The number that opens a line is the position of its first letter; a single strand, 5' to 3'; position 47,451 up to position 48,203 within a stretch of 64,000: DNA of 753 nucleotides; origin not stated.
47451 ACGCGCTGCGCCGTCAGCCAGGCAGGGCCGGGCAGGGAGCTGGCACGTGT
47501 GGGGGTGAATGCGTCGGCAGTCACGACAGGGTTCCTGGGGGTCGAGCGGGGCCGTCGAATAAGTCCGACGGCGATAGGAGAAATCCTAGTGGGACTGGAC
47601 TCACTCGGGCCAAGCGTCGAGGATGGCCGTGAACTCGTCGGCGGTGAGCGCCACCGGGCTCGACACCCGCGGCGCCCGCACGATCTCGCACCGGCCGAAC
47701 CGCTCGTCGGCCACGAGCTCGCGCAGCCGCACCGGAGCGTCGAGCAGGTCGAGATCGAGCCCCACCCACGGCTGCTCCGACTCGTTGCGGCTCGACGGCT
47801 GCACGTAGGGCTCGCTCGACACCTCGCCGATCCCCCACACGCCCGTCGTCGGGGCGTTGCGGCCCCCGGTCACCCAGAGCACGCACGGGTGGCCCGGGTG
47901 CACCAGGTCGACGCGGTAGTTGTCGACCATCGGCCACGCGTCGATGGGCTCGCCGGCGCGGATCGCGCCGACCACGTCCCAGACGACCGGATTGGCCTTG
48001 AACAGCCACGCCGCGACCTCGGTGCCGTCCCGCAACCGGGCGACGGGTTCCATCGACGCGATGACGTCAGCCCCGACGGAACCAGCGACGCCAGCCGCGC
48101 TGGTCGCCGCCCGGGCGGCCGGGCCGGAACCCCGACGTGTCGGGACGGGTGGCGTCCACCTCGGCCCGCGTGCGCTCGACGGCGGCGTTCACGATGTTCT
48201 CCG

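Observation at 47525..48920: Three unrelated genes inserted between sufB and sufD (PPOX-like F420 enzyme, Cys4 small protein, EVE/PUA-like protein)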

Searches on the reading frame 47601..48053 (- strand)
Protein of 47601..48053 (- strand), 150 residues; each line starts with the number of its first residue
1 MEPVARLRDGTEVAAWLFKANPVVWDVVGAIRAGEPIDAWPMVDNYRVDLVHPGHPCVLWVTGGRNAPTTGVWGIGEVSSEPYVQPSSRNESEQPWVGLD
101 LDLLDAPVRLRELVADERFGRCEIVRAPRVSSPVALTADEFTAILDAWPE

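Call 3: search_protein_families(library=pfam, proteins=[window:47601-48053:-], max_evalue=0.01)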
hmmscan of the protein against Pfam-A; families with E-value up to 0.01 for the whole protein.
window:47601-48053:- (150 aa): 1 family
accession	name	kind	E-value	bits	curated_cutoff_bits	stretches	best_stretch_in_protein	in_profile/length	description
PF01878.24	EVE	-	1.5e-08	35.1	23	1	15-146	2-144/145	EVE domain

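Call 4: search_protein_families(library=ncbifam, proteins=[window:47601-48053:-], max_evalue=0.01)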
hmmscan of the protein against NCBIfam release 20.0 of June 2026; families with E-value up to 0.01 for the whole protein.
window:47601-48053:- (150 aa): 0 families

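Call 23: find_homologous_proteins(query=window:47601-48053:-)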
Query window:47601-48053:- (150 aa): 44 proteins with E <= 0.001 among 218 candidates.
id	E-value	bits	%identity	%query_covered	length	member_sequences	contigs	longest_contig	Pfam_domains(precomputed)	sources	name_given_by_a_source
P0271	8.8e-97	339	100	100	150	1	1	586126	PF01878.25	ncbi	ncbi:MAG: EVE domain-containing protein [Acidimicrobiales bacterium]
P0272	3.8e-63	230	73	99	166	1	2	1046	-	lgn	-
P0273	6.3e-59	216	68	97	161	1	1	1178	PF01878.25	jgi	jgi:EVE domain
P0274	4.1e-58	214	66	98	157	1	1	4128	-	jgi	jgi:hypothetical protein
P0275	6.8e-57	210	65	98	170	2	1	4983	-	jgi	-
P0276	1.0e-55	206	66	99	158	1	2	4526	-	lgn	-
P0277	2.9e-55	204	68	99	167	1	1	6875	-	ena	-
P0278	1.3e-53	199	62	99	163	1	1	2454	-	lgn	-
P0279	2.1e-53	198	63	98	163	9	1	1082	-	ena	-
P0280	5.8e-53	197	64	100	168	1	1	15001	-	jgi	-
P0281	3.0e-52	195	65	98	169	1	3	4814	-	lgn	-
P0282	3.9e-52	194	66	98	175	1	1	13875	-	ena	-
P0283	2.3e-51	192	62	99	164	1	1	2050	-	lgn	-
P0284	9.0e-51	190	60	99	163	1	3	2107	-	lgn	-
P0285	2.9e-50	188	63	98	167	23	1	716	-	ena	-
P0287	1.2e-49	186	61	99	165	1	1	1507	PF01878.25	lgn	-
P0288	2.0e-49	185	59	99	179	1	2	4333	PF01878.25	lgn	-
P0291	8.5e-48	180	57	99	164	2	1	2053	PF01878.25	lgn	-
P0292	6.4e-47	177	56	98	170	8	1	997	PF01878.25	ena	-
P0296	3.3e-38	149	49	95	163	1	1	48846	PF01878.25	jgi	jgi:hypothetical protein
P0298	2.4e-35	140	49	98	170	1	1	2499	PF01878.25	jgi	jgi:hypothetical protein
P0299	3.4e-35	139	48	95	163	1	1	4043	PF01878.25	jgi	jgi:hypothetical protein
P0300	9.5e-35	138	48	93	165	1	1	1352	PF01878.25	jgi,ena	-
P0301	1.9e-34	137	48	95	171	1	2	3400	PF01878.25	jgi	jgi:hypothetical protein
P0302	3.0e-34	136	45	91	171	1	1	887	PF01878.25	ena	-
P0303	1.6e-33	134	50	95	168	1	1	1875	PF01878.25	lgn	-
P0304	1.9e-33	133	51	95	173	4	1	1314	PF01878.25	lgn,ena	-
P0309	2.6e-28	117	43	94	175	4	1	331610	PF01878.25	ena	-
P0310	8.1e-28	115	47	94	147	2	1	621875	-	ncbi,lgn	-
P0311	5.8e-27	112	45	97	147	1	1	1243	PF01878.25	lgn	-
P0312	7.8e-27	112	44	95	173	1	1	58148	PF01878.25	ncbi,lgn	ncbi:MAG: EVE domain-containing protein [Microthrixaceae bacterium]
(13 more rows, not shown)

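Call 24: find_encoding_contigs(protein=P0309, flank=6000, max_places=2)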
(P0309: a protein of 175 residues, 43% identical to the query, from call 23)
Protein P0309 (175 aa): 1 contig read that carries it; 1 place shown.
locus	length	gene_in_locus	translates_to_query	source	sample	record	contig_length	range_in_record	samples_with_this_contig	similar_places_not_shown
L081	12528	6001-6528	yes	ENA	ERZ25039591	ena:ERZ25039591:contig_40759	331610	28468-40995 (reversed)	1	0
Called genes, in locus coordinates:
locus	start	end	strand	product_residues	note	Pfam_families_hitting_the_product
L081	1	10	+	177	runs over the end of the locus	PF01613:Flavin_Reduct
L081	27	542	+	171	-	PF25087:GMPPB_C (faint), PF25084:LbH_EIF2B (weak), PF00132:Hexapep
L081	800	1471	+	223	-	-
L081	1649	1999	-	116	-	PF10825:DUF2752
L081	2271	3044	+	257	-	PF13365:Trypsin_2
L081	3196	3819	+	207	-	PF04151:PPC (weak)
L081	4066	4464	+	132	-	-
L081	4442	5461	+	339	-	PF19295:SufBD_N, PF01458:SUFBD_core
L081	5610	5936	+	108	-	-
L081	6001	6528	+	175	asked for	PF01878:EVE (weak)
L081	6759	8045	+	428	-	PF01458:SUFBD_core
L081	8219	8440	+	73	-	PF00355:Rieske, PF13806:Rieske_2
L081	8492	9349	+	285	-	PF02463:SMC_N (faint), PF00005:ABC_tran, PF13304:AAA_21 (faint)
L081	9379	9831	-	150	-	-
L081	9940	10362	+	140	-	-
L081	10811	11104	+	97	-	PF01329:Pterin_4a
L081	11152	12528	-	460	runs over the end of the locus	PF01979:Amidohydro_1, PF07969:Amidohydro_3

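Call 25: find_encoding_contigs(protein=P0310, flank=6000, max_places=2)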
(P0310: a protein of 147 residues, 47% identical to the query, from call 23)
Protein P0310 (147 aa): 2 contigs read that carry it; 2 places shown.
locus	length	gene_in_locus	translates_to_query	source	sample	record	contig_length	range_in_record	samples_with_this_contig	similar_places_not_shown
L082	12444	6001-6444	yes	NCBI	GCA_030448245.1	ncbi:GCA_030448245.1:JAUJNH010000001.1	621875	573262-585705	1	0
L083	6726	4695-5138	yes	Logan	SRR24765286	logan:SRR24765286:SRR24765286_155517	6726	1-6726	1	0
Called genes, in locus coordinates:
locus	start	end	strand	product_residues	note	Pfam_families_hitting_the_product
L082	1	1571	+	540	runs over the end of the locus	-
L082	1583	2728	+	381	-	PF00149:Metallophos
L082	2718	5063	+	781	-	PF02463:SMC_N, PF13476:AAA_23, PF13558:SbcC_Walker_B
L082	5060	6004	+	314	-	-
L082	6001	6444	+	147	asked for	-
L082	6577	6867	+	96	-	-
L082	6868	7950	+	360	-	PF00264:Tyrosinase, PF05270:AbfB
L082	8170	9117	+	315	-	-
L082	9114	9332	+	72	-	-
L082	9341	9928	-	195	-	-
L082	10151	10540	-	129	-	PF04616:Glyco_hydro_43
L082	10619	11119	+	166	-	-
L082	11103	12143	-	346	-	PF00005:ABC_tran, PF13304:AAA_21 (faint), PF08352:oligo_HPY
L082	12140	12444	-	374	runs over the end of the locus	PF00005:ABC_tran, PF13304:AAA_21, PF08352:oligo_HPY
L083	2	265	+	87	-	?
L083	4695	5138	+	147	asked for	-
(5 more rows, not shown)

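Call 45: search_protein_families(library=pfam, proteins=[L081:5610-5936:+, L082:5060-6004:+, L082:6577-6867:+], max_evalue=1)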
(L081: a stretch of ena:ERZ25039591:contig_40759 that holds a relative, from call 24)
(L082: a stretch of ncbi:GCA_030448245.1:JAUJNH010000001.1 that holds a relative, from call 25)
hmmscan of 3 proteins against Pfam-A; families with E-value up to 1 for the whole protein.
L081:5610-5936:+ (108 aa): 0 families

L082:5060-6004:+ (314 aa): 1 family
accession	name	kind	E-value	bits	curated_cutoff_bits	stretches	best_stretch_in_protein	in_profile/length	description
PF09376.16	NurA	-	0.00024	21.1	21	1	147-283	74-245/254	NurA domain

L082:6577-6867:+ (96 aa): 0 families

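Call 48: search_solved_structures(query=window:47601-48053:-, max_evalue=1, show_alignments=1)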
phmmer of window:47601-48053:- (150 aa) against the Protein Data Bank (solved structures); distinct sequences matched with E-value up to 1: 2.
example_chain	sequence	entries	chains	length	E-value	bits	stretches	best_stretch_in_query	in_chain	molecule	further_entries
2gbs_A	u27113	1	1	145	0.0064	19.4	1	13-142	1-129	Hypothetical protein Rpa0253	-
1zce_A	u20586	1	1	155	0.055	16.4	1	15-141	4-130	hypothetical protein Atu2648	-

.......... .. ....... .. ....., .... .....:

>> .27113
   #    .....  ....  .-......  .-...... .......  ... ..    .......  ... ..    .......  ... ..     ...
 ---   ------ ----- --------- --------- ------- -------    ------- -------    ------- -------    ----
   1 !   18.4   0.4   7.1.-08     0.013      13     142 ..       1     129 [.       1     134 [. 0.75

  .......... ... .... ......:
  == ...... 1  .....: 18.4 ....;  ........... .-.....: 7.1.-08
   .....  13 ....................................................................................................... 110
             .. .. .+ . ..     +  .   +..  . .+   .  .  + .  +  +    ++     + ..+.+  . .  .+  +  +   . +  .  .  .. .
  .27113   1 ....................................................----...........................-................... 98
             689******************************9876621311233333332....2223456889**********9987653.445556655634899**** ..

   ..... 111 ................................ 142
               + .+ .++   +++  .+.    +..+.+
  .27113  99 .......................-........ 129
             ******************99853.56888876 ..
